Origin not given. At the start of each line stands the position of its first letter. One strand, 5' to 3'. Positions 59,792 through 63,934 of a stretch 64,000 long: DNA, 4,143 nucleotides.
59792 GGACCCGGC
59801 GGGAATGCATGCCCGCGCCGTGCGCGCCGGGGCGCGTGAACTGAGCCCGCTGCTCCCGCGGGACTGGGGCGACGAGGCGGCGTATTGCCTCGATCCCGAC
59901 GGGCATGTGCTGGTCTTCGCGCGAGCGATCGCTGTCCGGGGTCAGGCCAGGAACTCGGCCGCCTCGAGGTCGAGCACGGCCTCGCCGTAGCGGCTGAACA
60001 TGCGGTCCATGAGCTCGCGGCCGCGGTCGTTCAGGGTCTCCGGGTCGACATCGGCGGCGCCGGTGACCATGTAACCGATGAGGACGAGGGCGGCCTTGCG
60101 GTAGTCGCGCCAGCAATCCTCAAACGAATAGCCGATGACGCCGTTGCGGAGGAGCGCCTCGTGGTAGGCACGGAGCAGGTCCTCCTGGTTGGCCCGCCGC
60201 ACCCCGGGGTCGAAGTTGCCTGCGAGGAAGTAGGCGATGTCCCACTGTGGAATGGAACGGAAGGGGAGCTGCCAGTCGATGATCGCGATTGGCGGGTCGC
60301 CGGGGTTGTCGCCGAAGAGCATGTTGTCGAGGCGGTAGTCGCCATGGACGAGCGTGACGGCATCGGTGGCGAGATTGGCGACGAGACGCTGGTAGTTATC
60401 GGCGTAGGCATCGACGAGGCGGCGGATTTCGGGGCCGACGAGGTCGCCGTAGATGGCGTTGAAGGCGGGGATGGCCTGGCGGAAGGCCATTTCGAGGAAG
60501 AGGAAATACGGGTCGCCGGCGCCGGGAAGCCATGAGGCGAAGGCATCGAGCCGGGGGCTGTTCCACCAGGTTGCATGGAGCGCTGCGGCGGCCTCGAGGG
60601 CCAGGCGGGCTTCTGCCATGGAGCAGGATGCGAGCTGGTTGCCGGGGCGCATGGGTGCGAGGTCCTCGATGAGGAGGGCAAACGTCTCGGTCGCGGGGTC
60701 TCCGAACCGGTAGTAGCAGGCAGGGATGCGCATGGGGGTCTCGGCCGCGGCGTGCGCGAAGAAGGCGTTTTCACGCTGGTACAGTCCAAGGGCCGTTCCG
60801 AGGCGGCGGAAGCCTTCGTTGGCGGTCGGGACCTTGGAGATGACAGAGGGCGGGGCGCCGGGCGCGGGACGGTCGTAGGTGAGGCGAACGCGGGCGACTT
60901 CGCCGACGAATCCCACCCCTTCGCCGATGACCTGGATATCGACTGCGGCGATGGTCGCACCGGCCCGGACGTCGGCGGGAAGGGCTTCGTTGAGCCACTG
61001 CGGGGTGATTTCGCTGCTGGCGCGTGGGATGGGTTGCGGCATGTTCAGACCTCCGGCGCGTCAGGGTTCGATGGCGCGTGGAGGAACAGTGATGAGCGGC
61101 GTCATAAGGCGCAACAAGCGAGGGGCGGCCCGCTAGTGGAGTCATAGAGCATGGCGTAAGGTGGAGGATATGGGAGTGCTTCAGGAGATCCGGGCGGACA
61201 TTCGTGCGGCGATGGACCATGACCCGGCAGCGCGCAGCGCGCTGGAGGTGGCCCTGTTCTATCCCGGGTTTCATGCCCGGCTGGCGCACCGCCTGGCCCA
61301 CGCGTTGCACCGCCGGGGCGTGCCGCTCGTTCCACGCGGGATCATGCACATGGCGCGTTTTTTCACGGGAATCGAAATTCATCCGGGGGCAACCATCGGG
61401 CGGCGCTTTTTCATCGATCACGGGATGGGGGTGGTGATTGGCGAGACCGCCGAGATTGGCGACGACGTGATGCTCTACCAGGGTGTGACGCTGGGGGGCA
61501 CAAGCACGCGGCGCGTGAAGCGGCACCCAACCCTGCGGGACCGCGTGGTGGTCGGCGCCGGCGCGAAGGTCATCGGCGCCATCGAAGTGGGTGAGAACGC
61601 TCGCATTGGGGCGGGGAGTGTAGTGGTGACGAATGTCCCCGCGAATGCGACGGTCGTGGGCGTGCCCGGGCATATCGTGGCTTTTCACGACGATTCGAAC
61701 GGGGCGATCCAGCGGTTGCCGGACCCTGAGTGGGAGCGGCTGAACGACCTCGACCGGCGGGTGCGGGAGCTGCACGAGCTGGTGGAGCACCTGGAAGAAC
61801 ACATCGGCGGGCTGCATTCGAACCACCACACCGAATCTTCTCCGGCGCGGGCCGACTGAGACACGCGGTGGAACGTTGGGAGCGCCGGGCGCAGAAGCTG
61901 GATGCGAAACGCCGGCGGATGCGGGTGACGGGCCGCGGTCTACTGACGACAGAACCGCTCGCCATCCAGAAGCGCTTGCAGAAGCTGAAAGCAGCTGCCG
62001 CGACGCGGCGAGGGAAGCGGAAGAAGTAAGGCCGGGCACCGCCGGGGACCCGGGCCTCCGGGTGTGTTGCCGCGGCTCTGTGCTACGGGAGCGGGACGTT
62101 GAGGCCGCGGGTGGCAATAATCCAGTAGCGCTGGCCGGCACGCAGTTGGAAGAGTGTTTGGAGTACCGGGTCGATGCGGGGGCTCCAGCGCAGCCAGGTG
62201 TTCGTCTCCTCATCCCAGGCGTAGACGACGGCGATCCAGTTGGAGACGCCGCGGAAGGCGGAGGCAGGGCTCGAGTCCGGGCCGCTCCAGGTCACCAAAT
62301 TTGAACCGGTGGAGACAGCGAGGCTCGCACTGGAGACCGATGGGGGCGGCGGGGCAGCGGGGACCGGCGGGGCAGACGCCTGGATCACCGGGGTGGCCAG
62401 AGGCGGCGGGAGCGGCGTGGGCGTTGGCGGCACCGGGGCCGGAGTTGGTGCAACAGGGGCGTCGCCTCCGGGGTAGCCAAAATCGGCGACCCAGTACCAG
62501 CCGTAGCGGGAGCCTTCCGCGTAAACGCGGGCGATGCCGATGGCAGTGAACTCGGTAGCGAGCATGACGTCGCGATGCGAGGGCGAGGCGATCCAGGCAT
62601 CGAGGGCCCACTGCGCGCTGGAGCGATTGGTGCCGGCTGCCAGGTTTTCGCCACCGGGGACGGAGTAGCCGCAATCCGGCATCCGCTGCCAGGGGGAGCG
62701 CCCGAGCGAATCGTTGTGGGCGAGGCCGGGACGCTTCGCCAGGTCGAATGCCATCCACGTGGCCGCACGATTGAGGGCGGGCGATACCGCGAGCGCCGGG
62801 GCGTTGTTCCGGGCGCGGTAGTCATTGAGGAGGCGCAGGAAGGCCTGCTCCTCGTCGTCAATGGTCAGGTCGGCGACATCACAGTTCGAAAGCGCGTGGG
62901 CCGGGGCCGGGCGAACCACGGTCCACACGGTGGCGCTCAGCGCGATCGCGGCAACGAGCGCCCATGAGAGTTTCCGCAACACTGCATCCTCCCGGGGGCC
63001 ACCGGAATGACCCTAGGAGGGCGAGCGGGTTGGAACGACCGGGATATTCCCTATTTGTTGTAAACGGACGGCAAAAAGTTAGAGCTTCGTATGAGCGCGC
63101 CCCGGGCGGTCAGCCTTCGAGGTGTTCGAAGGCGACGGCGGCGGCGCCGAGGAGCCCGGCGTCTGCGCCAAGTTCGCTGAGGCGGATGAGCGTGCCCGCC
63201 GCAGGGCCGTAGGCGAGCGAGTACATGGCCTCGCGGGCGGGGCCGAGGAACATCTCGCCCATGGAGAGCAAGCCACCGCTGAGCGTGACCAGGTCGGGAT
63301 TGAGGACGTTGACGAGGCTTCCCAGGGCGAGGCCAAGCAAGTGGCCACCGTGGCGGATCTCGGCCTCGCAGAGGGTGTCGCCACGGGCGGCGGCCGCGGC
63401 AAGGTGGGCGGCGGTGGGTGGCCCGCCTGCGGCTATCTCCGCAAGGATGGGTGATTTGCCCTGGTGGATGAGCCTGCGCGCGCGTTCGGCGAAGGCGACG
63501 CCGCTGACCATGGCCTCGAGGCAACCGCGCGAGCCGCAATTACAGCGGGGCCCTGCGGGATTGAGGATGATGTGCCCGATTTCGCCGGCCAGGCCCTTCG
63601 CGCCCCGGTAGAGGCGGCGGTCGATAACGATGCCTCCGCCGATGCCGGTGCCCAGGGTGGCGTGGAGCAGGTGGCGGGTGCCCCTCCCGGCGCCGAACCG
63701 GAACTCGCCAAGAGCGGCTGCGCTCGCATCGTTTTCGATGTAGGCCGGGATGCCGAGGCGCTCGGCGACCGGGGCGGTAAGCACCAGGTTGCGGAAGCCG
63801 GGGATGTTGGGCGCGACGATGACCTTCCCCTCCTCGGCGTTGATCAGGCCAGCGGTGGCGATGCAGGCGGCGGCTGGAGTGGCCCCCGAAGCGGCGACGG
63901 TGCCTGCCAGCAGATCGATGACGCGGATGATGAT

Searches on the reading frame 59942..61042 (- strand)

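Call 7: search_protein_families(library=pfam, proteins=[window:59942-61042:-], max_evalue=0.001)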
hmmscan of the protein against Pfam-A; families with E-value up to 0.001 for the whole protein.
window:59942-61042:- (366 aa): 3 families
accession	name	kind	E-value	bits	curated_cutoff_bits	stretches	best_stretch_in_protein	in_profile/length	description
PF02958.26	EcKL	-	1.4e-22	80.8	22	1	44-299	4-287/294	Ecdysteroid kinase-like family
PF01636.29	APH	-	1.2e-11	45.3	23.2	1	86-294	35-230/239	Phosphotransferase enzyme family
PF07914.17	DUF1679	-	2.9e-08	33.5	24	1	214-325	254-370/414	Uncharacterized oxidoreductase dhs-27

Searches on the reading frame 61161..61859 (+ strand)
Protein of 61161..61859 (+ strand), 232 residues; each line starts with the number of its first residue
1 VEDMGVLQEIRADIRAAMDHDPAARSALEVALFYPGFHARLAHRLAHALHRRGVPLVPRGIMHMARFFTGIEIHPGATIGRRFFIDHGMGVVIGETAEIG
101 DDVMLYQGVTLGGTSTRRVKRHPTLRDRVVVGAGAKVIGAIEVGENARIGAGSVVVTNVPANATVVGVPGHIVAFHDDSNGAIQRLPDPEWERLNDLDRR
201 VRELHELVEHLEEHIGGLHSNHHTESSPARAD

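Call 7: search_protein_families(library=pfam, proteins=[window:61161-61859:+], max_evalue=0.001)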
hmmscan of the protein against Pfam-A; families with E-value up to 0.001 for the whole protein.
window:61161-61859:+ (232 aa): 2 families
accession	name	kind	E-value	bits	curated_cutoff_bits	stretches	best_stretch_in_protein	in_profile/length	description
PF00132.30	Hexapep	-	1e-11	44.4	27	1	123-155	2-34/36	Bacterial transferase hexapeptide (six repeats)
PF06426.19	SATase_N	-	1.2e-06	29.2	21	1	3-39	66-102/105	Serine acetyltransferase, N-terminal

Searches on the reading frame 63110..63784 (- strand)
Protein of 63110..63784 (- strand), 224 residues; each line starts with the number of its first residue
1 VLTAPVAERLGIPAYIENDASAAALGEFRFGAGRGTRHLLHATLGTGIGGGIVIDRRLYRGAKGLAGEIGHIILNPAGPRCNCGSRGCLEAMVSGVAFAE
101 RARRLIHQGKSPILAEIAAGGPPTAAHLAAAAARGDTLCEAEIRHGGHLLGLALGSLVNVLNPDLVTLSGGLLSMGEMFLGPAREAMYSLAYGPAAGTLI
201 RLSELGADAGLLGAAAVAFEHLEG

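Call 7: search_protein_families(library=pfam, proteins=[window:63110-63784:-], max_evalue=0.001)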
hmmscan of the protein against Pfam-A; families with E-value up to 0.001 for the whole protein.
window:63110-63784:- (224 aa): 1 family
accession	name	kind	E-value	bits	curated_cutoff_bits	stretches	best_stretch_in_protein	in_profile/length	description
PF00480.26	ROK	-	1.4e-47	163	22.9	1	2-218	88-291/294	ROK family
